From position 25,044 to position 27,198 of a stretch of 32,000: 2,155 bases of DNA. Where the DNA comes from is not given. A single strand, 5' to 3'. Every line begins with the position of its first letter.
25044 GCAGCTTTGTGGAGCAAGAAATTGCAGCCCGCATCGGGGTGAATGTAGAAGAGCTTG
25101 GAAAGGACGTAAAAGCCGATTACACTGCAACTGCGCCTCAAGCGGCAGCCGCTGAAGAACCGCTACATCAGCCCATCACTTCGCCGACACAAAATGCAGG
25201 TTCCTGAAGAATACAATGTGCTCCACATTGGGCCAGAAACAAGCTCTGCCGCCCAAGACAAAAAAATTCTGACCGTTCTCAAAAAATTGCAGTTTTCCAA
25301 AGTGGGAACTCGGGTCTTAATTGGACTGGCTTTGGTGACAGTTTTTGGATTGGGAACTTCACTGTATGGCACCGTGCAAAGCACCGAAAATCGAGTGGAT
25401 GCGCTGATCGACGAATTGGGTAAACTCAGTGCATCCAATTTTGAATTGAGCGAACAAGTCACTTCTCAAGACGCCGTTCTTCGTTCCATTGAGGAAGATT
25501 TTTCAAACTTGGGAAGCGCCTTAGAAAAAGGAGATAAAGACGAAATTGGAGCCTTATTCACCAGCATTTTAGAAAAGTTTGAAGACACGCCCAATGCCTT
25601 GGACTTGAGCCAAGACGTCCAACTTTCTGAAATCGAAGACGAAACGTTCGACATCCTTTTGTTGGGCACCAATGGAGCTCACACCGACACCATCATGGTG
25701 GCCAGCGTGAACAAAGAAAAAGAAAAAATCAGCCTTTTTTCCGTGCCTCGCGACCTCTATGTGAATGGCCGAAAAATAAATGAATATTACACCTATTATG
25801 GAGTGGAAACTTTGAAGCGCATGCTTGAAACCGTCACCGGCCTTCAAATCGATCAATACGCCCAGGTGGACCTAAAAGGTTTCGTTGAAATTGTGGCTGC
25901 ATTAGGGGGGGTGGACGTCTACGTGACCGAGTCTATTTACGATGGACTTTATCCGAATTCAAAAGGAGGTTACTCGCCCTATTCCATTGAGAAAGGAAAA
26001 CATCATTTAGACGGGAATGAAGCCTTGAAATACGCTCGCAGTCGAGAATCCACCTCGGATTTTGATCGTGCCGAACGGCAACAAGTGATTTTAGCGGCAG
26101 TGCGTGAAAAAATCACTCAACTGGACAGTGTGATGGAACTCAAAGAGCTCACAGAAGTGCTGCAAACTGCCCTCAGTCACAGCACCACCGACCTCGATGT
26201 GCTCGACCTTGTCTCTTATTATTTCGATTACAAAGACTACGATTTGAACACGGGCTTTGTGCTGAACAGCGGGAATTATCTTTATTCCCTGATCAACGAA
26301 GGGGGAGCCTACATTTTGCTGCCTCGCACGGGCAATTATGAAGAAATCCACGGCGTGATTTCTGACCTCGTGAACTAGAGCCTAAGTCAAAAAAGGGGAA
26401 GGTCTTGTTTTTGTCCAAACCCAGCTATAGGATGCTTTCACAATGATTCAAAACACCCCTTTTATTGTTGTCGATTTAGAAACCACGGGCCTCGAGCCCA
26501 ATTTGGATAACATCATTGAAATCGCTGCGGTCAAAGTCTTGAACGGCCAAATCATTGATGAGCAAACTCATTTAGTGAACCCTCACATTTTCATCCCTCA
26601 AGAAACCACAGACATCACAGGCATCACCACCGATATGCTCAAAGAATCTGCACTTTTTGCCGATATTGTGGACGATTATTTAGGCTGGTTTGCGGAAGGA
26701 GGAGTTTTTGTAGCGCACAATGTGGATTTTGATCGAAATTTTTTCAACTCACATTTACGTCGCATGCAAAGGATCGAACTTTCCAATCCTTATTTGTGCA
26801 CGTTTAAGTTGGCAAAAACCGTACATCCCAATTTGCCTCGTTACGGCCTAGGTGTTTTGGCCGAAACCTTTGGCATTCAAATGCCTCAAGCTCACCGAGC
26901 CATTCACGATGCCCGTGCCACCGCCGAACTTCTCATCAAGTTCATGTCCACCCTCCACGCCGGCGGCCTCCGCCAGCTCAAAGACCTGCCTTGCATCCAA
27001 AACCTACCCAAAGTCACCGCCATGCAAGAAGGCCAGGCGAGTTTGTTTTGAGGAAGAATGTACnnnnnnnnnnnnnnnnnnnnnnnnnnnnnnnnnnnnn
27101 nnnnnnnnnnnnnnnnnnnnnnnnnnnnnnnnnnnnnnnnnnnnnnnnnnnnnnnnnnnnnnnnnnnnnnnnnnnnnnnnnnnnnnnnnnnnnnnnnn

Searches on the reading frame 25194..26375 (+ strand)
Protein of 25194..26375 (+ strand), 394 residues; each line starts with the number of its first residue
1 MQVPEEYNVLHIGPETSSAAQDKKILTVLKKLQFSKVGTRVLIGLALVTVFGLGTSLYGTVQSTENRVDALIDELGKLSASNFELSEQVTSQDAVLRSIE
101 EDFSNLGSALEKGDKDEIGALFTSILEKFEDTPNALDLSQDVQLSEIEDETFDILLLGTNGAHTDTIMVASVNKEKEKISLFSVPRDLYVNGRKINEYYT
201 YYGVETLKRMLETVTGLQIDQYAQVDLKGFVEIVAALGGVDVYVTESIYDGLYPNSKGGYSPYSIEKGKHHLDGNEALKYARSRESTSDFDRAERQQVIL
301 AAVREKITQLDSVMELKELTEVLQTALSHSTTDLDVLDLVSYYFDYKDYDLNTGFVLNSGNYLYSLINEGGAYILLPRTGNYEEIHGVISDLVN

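Call 6: search_protein_families(library=pfam, proteins=[window:25194-26375:+], max_evalue=0.001)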
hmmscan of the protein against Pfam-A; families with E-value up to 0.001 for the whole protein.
window:25194-26375:+ (394 aa): 1 family
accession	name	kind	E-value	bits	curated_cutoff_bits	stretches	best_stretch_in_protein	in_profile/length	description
PF03816.19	LytR_cpsA_psr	-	7.9e-40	136.9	24.6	1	163-308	1-149/150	LytR_cpsA_psr family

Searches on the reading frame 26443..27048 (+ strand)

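Call 6: search_protein_families(library=pfam, proteins=[window:26443-27048:+], max_evalue=0.001)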
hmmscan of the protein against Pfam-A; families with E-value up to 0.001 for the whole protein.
window:26443-27048:+ (202 aa): 1 family
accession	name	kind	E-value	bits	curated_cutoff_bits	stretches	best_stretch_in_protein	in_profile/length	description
PF00929.31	RNase_T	-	9.4e-37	127.5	24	1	8-164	1-164/164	Exonuclease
